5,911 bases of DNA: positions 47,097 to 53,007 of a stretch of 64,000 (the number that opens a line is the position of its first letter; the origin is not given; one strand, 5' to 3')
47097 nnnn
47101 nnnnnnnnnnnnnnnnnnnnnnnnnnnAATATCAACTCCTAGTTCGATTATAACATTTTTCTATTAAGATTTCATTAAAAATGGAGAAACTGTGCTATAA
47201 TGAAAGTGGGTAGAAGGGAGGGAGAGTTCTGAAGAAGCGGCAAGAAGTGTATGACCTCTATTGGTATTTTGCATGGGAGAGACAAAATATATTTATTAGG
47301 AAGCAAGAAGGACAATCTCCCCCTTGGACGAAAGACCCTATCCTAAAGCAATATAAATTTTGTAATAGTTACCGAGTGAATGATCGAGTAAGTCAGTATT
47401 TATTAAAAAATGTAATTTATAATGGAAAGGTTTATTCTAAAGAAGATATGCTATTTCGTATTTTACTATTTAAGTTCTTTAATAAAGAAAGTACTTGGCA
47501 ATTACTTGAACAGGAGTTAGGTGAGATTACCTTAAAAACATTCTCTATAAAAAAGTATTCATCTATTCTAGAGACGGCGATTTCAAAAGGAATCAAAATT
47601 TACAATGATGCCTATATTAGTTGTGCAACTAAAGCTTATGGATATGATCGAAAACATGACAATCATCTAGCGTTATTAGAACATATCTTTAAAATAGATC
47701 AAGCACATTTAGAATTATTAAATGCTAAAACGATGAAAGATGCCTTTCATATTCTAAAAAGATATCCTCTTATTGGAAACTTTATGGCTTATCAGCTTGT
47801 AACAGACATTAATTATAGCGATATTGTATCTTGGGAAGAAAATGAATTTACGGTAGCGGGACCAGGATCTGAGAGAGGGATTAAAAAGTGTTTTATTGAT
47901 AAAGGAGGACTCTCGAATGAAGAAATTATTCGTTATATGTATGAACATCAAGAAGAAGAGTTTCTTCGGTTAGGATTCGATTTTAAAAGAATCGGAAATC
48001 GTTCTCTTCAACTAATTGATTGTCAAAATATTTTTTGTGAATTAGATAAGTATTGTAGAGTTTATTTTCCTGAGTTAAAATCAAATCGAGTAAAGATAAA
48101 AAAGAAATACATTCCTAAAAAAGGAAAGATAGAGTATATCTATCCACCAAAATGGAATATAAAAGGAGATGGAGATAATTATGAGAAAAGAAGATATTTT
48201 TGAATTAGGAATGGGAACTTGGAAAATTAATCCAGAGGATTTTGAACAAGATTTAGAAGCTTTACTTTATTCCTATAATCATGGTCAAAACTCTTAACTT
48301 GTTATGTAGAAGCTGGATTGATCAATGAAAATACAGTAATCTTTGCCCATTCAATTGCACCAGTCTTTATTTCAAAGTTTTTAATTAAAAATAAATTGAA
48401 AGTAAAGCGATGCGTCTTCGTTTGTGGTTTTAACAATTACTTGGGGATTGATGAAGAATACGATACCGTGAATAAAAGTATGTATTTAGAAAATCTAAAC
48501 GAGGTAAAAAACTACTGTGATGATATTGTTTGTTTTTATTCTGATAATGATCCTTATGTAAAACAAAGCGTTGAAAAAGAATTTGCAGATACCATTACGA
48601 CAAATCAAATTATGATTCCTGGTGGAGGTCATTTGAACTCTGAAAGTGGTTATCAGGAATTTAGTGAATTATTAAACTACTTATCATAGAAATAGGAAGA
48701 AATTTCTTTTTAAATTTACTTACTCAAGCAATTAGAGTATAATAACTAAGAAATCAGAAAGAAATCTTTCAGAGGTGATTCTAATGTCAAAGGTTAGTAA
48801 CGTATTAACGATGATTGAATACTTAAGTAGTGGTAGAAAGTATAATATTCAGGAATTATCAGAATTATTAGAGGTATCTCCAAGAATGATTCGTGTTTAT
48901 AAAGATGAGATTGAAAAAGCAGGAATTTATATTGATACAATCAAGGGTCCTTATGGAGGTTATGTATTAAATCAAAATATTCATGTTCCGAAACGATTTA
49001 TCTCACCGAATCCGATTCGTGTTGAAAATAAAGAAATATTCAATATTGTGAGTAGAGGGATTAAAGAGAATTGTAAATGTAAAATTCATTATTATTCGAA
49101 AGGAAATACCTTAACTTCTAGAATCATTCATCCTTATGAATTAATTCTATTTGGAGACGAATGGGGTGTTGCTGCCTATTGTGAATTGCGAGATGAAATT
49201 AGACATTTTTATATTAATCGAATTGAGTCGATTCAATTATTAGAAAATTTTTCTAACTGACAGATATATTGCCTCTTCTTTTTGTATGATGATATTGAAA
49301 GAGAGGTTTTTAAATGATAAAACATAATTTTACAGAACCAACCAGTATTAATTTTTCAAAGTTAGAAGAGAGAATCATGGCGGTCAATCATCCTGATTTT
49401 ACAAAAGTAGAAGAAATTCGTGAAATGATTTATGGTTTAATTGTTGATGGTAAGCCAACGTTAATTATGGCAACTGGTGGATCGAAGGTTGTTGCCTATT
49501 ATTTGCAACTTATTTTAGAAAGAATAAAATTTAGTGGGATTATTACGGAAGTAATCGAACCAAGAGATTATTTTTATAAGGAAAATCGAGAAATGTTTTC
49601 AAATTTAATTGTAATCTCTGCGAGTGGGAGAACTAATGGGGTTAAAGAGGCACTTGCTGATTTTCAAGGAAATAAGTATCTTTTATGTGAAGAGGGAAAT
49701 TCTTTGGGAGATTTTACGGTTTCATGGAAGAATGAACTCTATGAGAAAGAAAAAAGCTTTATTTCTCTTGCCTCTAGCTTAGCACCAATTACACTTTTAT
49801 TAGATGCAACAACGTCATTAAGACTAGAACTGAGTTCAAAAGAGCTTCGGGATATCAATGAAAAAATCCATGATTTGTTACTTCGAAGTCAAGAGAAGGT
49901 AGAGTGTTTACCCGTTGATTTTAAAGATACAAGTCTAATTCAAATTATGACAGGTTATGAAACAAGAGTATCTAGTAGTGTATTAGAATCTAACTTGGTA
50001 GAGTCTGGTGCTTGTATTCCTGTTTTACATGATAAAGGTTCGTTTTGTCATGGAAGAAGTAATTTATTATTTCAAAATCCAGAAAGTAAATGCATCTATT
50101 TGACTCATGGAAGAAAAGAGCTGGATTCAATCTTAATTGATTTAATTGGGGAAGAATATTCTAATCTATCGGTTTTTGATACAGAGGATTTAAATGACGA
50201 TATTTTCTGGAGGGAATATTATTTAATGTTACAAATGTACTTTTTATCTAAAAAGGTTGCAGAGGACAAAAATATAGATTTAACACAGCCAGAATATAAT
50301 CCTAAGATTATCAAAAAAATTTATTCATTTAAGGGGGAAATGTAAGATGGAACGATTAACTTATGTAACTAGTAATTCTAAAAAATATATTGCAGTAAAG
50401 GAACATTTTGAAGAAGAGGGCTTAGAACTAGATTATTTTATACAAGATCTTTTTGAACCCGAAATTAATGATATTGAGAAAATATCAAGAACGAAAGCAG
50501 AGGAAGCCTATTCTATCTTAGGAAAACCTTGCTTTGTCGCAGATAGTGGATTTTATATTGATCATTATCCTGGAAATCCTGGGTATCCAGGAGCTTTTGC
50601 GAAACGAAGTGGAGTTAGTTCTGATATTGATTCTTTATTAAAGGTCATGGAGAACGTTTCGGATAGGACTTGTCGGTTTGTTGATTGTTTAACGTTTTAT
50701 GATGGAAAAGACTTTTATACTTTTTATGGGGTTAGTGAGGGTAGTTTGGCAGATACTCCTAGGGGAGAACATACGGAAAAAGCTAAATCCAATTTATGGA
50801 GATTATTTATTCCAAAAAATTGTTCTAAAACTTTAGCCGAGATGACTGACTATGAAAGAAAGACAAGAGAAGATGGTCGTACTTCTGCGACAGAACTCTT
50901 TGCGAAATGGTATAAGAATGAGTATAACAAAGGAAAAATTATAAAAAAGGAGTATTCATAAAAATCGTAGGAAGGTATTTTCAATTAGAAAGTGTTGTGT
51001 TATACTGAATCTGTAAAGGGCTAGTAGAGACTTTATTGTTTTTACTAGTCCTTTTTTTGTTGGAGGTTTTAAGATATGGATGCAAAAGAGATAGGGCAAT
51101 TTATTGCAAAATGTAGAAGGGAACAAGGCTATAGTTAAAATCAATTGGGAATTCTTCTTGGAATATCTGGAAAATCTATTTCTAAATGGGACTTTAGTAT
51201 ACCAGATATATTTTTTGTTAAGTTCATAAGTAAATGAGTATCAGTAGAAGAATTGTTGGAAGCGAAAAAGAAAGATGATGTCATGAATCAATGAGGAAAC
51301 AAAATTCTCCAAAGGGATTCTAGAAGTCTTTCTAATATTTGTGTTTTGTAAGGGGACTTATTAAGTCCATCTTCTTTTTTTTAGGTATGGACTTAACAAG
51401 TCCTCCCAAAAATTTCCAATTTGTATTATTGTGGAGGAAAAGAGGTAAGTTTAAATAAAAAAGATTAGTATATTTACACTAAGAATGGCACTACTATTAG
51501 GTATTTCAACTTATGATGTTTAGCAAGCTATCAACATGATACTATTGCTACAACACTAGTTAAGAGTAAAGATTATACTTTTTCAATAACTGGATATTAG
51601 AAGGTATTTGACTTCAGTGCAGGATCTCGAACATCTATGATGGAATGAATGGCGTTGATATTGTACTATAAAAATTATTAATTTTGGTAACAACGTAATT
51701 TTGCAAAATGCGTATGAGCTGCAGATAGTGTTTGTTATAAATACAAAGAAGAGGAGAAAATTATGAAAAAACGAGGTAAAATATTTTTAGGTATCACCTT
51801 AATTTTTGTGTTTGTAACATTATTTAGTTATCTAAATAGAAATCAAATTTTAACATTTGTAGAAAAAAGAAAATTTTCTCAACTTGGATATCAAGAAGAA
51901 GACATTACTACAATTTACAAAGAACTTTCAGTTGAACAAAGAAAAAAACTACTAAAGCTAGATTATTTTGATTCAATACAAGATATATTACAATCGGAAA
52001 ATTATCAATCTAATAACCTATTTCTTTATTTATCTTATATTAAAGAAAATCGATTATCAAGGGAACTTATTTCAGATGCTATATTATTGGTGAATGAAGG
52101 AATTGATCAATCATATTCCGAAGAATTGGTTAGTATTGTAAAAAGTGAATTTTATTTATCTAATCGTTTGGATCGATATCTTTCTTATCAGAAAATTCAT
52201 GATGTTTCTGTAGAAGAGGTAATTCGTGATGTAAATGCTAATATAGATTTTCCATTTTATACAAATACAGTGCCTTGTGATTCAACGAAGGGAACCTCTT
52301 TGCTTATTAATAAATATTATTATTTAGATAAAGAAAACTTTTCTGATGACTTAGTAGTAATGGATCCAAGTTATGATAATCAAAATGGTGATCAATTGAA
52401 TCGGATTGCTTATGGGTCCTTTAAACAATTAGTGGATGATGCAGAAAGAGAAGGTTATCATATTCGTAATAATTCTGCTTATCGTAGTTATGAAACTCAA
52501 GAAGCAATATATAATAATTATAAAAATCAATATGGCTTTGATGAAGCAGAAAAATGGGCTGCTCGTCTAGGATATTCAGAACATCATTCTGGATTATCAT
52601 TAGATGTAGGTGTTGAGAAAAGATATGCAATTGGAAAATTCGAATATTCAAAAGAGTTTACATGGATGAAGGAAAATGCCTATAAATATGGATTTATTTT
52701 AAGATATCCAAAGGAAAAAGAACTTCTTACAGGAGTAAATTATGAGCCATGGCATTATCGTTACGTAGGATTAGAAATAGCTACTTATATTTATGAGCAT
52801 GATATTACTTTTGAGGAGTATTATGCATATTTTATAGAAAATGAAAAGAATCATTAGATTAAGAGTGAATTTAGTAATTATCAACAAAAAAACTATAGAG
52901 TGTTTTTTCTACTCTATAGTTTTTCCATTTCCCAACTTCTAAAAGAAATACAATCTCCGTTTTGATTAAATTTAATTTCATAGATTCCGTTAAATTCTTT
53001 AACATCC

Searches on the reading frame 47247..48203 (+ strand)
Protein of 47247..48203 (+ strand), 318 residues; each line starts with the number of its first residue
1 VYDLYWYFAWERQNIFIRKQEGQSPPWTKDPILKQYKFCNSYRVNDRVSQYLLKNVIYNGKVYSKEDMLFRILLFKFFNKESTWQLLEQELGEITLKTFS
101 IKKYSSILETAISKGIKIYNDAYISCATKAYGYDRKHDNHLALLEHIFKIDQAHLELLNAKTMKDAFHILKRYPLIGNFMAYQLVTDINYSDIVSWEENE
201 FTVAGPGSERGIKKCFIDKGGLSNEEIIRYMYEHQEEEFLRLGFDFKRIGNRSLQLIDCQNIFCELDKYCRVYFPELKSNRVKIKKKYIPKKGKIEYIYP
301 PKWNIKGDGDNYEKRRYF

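Call 10: search_protein_families(library=pfam, proteins=[window:47247-48203:+], max_evalue=0.001)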
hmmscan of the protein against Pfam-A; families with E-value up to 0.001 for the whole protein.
window:47247-48203:+ (318 aa): 1 family
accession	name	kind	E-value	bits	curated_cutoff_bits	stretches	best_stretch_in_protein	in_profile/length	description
PF18723.6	HMUDK_hel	-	8.9e-104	347.2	25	1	1-278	3-280/281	5-hmdU DNA kinase, helical domain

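Call 42: search_protein_families(library=ncbifam, proteins=[window:47247-48203:+], max_evalue=0.01)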
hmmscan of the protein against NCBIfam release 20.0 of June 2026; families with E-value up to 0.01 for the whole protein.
window:47247-48203:+ (318 aa): 0 families

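Call 43: search_protein_families(library=phrogs, proteins=[window:47247-48203:+], max_evalue=0.001)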
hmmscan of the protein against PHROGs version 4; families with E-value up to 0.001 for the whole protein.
window:47247-48203:+ (318 aa): 2 families
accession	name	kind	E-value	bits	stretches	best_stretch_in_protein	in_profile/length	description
phrog_2396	-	unknown function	1.2e-57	197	1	3-288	8-319/331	-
phrog_800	-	head and packaging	1.5e-10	41.3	1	157-286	351-487/511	terminase small subunit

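Call 58: search_solved_structures(query=window:47247-48203:+, max_evalue=1)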
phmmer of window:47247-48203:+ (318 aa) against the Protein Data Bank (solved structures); distinct sequences matched with E-value up to 1: 0.

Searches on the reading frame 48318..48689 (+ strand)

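Call 10: search_protein_families(library=pfam, proteins=[window:48318-48689:+], max_evalue=0.001)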
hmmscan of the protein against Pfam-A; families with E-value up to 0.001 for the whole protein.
window:48318-48689:+ (123 aa): 1 family
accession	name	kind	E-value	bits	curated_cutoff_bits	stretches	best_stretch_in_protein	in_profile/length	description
PF06821.19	Ser_hydrolase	-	3e-12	47.2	22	1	3-122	54-170/172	Serine hydrolase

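Call 42: search_protein_families(library=ncbifam, proteins=[window:48318-48689:+], max_evalue=0.01)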
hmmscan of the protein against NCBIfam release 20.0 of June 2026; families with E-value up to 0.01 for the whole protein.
window:48318-48689:+ (123 aa): 0 families

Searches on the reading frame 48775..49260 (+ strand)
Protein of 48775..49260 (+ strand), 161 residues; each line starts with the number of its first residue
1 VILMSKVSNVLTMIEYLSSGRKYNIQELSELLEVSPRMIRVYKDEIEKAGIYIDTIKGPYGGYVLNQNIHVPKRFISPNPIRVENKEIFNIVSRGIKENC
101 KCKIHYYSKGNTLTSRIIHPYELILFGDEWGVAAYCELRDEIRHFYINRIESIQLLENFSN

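Call 10: search_protein_families(library=pfam, proteins=[window:48775-49260:+], max_evalue=0.001)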
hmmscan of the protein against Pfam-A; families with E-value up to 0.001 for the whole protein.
window:48775-49260:+ (161 aa): 3 families
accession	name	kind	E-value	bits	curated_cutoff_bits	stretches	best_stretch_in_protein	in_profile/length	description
PF13280.12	WYL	-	1.7e-15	57.2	21.8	1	87-154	1-69/70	WYL domain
PF08279.18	HTH_11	-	1.8e-06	28.1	25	1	11-63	3-54/55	HTH domain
PF02082.26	Rrf2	-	9.6e-06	26.2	30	1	9-68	10-68/132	Iron-dependent Transcriptional regulator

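Call 42: search_protein_families(library=ncbifam, proteins=[window:48775-49260:+], max_evalue=0.01)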
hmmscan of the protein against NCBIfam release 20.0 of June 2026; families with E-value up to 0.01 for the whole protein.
window:48775-49260:+ (161 aa): 2 families
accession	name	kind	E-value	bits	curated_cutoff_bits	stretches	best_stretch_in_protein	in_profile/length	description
TIGR00738.1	rrf2_super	superfamily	0.001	19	73.3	1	1-68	1-70/132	Rrf2 family transcriptional regulator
NF041852.1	trans_reg_HypR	equivalog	0.0017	18.4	180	1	19-68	19-67/139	redox-sensitive transcriptional regulator HypR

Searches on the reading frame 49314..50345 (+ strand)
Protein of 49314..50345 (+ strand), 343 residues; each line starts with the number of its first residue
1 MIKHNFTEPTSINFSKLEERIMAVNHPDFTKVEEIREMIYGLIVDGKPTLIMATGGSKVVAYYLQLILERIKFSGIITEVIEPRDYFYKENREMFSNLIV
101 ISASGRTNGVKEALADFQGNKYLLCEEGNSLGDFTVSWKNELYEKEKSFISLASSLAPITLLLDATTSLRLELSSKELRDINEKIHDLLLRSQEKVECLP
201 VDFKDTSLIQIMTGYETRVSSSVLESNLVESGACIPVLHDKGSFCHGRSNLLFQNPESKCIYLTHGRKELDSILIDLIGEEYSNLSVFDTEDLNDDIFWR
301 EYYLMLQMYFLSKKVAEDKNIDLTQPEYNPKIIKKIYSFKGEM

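Call 10: search_protein_families(library=pfam, proteins=[window:49314-50345:+], max_evalue=0.001)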
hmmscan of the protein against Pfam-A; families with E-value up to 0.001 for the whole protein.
window:49314-50345:+ (343 aa): 0 families

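Call 42: search_protein_families(library=ncbifam, proteins=[window:49314-50345:+], max_evalue=0.01)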
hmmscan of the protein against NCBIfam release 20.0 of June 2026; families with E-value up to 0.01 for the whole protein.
window:49314-50345:+ (343 aa): 1 family
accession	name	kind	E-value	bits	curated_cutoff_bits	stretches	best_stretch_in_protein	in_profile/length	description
TIGR02128.1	G6PI_arch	equivalog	0.0057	15.6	213.9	1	51-108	26-80/308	bifunctional phosphoglucose/phosphomannose isomerase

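Call 43: search_protein_families(library=phrogs, proteins=[window:49314-50345:+], max_evalue=0.001)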
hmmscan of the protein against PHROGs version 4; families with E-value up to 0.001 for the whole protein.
window:49314-50345:+ (343 aa): 0 families

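Call 82: search_solved_structures(query=window:49314-50345:+, max_evalue=1)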
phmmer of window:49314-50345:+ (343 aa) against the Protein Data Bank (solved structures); distinct sequences matched with E-value up to 1: 5.
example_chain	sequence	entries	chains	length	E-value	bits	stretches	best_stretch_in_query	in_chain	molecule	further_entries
5sv3_A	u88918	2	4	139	0.25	13.7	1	126-166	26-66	Anti-Ricin A-chain Single Domain Antibody (sdAb) A3C8 | Single Domain Antibody A3C8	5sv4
1hzg_A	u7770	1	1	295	0.42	13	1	86-177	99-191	CYTOTOXIC NECROTIZING FACTOR 1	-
8odz_B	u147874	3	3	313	0.84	12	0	105-181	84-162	Interleukin-12 subunit beta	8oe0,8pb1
7r3n_A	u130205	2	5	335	0.95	11.8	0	105-181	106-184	Interleukin-12 subunit beta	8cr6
6sff_A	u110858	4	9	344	1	11.7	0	105-181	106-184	Interleukin-12 subunit beta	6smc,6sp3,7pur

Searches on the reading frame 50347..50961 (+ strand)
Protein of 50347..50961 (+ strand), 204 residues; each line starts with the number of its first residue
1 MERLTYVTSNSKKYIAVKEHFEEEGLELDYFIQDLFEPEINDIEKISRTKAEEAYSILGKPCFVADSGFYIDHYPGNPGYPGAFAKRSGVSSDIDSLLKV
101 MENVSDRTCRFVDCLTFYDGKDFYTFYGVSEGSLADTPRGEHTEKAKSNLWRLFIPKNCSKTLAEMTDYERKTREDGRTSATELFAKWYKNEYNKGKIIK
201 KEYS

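Call 10: search_protein_families(library=pfam, proteins=[window:50347-50961:+], max_evalue=0.001)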
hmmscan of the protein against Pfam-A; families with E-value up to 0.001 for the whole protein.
window:50347-50961:+ (204 aa): 1 family
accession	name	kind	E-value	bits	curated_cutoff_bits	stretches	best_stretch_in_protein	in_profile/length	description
PF01725.21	Ham1p_like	-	6.2e-23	82.1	22.5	1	5-188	2-186/186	Ham1 family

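Call 42: search_protein_families(library=ncbifam, proteins=[window:50347-50961:+], max_evalue=0.01)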
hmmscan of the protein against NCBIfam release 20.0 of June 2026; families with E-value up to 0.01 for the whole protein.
window:50347-50961:+ (204 aa): 6 families
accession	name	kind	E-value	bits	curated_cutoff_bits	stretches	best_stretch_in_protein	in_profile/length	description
NF011396.0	PRK14821.1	equivalog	2.2e-25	89.3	203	1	3-192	2-183/185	XTP/dITP diphosphatase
TIGR00042.1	TIGR00042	equivalog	1.4e-23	83.3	145.35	1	4-189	2-183/184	RdgB/HAM1 family non-canonical purine NTP pyrophosphatase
NF011398.0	PRK14823.1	equivalog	8.8e-11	42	272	1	39-189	41-188/191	non-canonical purine NTP diphosphatase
NF011397.0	PRK14822.1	equivalog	1.5e-10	40.7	234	1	3-188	3-192/201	XTP/dITP diphosphatase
NF011399.0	PRK14824.1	subfamily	8.4e-10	38.4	267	1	3-172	4-184/206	putative deoxyribonucleotide triphosphate pyrophosphatase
NF011401.0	PRK14826.1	equivalog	0.004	16.6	268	1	64-181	82-208/226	putative deoxyribonucleotide triphosphate pyrophosphatase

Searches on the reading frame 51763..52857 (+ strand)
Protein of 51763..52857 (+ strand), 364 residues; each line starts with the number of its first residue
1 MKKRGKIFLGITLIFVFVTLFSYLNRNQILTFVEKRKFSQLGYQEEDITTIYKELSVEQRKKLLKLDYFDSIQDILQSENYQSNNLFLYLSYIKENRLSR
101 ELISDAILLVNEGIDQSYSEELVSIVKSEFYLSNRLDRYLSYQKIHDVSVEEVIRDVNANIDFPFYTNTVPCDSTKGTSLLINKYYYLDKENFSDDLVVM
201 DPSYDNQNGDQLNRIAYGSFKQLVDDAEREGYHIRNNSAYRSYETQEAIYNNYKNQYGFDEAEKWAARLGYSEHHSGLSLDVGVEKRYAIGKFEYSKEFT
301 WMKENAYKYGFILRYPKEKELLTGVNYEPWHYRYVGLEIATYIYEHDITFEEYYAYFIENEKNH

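Call 10: search_protein_families(library=pfam, proteins=[window:51763-52857:+], max_evalue=0.001)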
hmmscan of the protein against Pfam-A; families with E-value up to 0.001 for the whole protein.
window:51763-52857:+ (364 aa): 1 family
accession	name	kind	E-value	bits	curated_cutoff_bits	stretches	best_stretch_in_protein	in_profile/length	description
PF02557.22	VanY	-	1.4e-37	128.9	25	1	211-336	3-131/132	D-alanyl-D-alanine carboxypeptidase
